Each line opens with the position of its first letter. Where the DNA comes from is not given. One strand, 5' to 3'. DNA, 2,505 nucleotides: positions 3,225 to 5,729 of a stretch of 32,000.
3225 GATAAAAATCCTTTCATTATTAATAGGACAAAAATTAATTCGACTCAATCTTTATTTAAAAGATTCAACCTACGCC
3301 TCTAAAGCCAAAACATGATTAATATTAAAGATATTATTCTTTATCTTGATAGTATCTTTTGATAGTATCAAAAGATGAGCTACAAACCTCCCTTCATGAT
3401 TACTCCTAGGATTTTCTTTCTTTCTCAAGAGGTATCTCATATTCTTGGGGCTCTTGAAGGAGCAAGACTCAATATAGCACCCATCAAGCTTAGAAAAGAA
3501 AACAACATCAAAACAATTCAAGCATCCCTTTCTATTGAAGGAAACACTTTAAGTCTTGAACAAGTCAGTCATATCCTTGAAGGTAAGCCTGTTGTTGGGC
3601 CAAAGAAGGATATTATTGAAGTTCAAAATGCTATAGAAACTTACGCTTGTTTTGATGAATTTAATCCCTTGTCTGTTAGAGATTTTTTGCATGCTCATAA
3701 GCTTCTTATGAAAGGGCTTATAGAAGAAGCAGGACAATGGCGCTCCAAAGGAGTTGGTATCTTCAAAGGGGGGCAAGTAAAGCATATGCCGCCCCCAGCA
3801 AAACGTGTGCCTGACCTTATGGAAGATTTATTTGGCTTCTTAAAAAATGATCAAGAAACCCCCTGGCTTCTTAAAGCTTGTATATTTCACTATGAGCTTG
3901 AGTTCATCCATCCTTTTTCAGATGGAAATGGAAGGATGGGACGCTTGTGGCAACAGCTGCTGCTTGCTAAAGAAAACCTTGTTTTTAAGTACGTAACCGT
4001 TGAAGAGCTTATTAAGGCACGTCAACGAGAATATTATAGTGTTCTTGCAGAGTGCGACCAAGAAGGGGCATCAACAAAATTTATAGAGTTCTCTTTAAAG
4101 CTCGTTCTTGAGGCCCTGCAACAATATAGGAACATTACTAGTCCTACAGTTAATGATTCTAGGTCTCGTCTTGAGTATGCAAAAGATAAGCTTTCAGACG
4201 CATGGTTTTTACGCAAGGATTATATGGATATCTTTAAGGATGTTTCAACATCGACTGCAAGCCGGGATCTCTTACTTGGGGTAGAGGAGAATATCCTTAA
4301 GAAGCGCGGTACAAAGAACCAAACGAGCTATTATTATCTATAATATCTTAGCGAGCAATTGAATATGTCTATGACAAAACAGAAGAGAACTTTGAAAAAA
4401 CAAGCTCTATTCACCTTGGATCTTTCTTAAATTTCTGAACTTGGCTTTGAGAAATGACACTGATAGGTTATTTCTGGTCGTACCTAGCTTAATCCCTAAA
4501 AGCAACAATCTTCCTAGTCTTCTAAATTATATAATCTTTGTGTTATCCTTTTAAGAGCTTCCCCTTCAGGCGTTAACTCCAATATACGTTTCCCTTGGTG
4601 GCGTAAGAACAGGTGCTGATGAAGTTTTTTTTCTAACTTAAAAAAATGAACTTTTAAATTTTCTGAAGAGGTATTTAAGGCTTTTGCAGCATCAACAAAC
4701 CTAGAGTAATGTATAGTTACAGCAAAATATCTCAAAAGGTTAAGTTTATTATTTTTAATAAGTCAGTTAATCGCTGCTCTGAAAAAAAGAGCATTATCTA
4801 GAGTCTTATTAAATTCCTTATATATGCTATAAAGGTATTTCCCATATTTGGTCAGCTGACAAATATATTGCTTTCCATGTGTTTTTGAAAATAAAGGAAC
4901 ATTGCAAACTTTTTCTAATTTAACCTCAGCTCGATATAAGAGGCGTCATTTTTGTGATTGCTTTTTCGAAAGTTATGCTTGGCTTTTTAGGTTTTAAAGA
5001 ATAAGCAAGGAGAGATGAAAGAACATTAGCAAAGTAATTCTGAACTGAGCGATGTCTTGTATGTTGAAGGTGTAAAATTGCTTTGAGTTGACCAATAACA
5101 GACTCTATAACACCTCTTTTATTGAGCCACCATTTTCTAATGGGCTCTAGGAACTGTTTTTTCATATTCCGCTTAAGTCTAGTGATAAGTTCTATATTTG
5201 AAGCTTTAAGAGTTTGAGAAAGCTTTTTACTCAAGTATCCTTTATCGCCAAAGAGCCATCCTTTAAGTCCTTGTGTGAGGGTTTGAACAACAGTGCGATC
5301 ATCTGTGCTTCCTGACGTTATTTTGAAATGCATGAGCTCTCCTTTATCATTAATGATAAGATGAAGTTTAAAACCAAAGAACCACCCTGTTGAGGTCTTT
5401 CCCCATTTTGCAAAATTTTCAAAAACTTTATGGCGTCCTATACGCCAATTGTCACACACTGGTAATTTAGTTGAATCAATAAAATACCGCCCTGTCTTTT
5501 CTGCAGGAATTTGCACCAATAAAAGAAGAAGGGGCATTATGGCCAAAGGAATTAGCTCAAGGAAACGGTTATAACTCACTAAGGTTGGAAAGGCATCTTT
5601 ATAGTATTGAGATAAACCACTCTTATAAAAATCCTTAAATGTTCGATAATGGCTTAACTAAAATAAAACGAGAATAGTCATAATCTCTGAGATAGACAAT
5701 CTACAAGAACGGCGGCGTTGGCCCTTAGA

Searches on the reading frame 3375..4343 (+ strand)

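Call 23: search_protein_families(library=pfam, proteins=[window:3375-4343:+], max_evalue=0.001)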
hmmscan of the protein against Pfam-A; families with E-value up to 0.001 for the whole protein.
window:3375-4343:+ (322 aa): 1 family
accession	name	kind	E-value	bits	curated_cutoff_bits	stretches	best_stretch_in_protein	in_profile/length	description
PF02661.23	Fic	-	1.1e-21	77.9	24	1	98-197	1-93/93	Fic/DOC family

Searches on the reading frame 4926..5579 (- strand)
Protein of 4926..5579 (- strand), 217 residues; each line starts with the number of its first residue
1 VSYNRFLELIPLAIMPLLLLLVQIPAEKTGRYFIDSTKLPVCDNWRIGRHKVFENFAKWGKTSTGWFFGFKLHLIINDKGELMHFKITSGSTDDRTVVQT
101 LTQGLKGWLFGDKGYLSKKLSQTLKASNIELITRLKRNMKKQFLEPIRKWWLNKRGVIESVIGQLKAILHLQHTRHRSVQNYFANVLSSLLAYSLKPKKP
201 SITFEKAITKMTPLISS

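Call 23: search_protein_families(library=pfam, proteins=[window:4926-5579:-], max_evalue=0.001)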
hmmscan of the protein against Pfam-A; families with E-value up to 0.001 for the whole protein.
window:4926-5579:- (217 aa): 2 families
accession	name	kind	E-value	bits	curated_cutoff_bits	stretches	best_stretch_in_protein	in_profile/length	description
PF13612.12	DDE_Tnp_1_3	-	4.7e-62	209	27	1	27-179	3-155/155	Transposase DDE domain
PF01609.27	DDE_Tnp_1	-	6.9e-22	78.6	23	1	32-195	7-200/200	Transposase DDE domain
